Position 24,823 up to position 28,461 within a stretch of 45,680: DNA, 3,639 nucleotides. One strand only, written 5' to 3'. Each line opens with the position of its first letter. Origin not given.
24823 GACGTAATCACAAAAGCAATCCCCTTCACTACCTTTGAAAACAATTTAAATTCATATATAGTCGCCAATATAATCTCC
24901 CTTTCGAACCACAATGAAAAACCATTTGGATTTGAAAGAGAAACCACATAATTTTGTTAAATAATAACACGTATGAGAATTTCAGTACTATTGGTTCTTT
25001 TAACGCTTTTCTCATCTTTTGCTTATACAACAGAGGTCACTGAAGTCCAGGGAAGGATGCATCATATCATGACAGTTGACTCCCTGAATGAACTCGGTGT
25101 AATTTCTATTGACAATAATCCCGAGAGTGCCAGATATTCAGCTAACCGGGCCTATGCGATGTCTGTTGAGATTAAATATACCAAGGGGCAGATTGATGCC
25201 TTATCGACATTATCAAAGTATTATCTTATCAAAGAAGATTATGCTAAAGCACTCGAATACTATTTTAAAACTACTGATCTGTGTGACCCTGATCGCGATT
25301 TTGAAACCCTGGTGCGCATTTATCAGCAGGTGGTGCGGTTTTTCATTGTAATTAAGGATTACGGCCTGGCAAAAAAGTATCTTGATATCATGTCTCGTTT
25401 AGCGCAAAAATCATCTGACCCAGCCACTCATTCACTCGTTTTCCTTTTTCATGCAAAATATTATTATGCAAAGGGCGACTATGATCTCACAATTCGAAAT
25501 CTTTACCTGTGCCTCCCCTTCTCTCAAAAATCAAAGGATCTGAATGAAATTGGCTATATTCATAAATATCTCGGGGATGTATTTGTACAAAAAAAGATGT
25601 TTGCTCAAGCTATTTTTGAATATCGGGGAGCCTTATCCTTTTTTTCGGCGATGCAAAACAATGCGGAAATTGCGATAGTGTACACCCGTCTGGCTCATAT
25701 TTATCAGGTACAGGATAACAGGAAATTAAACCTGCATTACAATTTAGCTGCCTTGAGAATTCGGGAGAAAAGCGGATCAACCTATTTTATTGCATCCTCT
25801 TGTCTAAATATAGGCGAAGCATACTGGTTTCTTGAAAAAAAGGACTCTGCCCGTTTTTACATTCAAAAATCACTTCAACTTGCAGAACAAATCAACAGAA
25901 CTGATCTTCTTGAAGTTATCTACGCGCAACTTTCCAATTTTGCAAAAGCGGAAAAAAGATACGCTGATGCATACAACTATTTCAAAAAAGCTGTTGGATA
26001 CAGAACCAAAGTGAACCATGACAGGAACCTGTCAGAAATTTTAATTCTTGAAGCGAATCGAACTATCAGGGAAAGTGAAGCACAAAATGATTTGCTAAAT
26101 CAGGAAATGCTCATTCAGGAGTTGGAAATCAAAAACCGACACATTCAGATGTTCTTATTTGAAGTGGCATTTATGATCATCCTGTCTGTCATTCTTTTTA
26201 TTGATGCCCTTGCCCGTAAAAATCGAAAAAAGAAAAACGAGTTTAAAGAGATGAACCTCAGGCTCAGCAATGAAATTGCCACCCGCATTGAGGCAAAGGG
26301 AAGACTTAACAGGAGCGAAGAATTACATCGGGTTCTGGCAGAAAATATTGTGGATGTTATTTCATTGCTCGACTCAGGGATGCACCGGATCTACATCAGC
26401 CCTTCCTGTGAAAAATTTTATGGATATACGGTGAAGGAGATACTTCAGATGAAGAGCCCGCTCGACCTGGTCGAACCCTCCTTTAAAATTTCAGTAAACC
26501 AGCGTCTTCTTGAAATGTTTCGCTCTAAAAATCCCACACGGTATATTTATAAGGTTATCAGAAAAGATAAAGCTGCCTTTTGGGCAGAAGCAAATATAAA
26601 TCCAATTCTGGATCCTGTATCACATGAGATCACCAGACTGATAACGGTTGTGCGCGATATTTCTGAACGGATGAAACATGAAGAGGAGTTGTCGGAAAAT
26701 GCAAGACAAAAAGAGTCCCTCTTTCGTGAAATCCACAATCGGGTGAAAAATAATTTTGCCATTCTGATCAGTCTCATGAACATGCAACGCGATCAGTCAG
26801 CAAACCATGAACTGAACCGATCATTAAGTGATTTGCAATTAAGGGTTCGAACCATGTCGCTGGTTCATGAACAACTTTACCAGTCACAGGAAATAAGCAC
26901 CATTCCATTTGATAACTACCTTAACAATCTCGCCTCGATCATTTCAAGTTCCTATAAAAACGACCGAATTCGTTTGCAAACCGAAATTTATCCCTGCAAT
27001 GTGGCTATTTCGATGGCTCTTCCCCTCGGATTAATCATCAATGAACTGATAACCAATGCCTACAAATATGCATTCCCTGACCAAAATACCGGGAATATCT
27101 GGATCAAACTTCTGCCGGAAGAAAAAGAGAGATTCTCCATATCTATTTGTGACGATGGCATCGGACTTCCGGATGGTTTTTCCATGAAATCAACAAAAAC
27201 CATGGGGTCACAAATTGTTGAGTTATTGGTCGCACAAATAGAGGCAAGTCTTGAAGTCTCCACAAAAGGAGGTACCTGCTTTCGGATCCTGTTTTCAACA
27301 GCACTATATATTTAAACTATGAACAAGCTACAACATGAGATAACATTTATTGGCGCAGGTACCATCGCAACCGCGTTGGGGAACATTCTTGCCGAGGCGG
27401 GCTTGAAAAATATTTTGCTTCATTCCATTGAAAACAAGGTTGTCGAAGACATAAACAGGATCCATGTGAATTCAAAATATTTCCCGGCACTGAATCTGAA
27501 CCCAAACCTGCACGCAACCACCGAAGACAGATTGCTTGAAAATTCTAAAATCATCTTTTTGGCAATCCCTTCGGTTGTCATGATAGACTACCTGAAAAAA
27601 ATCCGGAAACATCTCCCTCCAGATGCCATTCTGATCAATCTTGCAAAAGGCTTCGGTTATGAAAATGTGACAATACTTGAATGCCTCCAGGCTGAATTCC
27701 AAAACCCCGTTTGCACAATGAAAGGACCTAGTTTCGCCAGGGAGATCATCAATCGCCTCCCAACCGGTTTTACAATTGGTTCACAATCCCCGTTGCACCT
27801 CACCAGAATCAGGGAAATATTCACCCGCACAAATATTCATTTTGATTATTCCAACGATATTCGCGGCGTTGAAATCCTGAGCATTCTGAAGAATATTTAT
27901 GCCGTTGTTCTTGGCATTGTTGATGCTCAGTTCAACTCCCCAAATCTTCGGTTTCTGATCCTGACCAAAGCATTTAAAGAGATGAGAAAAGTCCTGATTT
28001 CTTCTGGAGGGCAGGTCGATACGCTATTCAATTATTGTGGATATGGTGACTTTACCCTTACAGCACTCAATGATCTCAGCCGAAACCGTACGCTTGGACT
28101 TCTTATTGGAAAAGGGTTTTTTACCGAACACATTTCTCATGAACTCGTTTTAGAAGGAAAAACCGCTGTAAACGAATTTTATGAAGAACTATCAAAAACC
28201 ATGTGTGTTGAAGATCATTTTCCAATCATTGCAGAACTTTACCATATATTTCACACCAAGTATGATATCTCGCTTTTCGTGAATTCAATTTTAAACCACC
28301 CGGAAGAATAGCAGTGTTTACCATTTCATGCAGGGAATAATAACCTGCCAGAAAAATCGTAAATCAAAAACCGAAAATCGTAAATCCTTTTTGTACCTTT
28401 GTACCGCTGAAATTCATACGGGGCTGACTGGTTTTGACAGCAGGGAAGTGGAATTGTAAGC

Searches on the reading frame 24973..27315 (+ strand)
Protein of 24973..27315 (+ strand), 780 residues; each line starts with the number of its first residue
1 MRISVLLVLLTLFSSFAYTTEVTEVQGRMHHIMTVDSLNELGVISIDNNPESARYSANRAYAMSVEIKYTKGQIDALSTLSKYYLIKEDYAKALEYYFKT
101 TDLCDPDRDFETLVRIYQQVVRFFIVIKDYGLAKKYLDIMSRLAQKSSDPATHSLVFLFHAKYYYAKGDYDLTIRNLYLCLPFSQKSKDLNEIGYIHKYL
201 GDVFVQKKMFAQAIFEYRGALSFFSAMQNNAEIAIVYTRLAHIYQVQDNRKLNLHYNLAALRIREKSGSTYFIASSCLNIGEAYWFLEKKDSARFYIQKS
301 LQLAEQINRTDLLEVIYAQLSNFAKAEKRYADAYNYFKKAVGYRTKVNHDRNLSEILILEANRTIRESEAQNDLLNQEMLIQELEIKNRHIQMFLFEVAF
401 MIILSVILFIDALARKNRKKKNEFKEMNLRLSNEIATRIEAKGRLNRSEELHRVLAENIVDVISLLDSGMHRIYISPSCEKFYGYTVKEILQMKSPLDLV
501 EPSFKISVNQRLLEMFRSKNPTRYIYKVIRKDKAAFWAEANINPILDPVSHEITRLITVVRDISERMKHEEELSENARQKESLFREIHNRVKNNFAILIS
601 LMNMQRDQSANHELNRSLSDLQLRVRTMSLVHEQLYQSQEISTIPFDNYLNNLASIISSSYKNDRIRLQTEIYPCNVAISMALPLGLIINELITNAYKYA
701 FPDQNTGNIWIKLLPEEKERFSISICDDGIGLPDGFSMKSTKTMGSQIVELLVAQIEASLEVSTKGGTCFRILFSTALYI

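Call 33: search_protein_families(library=pfam, proteins=[window:24973-27315:+], max_evalue=0.001)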
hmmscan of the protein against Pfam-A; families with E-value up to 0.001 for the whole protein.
window:24973-27315:+ (780 aa): 9 families
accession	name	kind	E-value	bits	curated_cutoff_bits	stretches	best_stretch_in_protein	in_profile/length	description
PF07568.18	HisKA_2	-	1.5e-20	73.5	22.3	1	586-661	1-76/76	Histidine kinase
PF13424.12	TPR_12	-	8.9e-12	45.5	30.1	1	233-306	2-77/77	Tetratricopeptide repeat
PF13426.13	PAS_9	-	2.6e-09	37.7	27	1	472-565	13-103/103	PAS domain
PF02518.31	HATPase_c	-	5.9e-09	36.8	26.4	1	684-774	5-107/111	Histidine kinase-, DNA gyrase B-, and HSP90-like ATPase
PF08447.18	PAS_3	-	2.2e-08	34.7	25.6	1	473-559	2-88/89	PAS fold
PF13181.12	TPR_8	-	3.5e-06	27.2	25.7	1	274-306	1-33/34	Tetratricopeptide repeat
PF07719.23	TPR_2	-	1.4e-05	25.3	27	0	276-305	3-32/34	Tetratricopeptide repeat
PF00989.32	PAS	-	8.5e-05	23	22.6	1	453-563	4-113/113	PAS fold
PF13581.12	HATPase_c_2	-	0.00052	20.5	27.4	0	685-735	32-81/127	Histidine kinase-like ATPase domain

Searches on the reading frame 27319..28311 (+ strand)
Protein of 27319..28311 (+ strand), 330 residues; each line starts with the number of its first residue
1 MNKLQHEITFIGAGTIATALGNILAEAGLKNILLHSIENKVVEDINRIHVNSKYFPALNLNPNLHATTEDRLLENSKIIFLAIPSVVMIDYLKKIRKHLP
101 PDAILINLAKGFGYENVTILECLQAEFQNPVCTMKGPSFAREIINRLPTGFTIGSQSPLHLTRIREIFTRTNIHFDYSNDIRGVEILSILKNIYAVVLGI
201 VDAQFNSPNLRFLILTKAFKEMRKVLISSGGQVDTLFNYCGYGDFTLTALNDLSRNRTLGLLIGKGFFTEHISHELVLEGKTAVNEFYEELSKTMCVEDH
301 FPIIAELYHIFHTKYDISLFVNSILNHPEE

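Call 33: search_protein_families(library=pfam, proteins=[window:27319-28311:+], max_evalue=0.001)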
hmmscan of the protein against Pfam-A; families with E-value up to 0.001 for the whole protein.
window:27319-28311:+ (330 aa): 5 families
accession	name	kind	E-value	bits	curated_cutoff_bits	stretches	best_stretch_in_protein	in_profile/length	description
PF01210.29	NAD_Gly3P_dh_N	-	5.2e-29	101.7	23.1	1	7-157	1-154/158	NAD-dependent glycerol-3-phosphate dehydrogenase N-terminus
PF07479.19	NAD_Gly3P_dh_C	-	1.1e-28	100.6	25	1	180-318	1-138/142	NAD-dependent glycerol-3-phosphate dehydrogenase C-terminus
PF20618.3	GPD_NAD_C_bact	-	1.2e-15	58.2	27.6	1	240-304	1-63/66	Bacterial GPD, NAD-dependent C-terminal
PF03807.23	F420_oxidored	-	2e-07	31.9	21.6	1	8-109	2-92/94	NADP oxidoreductase coenzyme F420-dependent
PF02558.23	ApbA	-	0.00078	19.5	22.2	0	8-115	1-106/150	Ketopantoate reductase PanE/ApbA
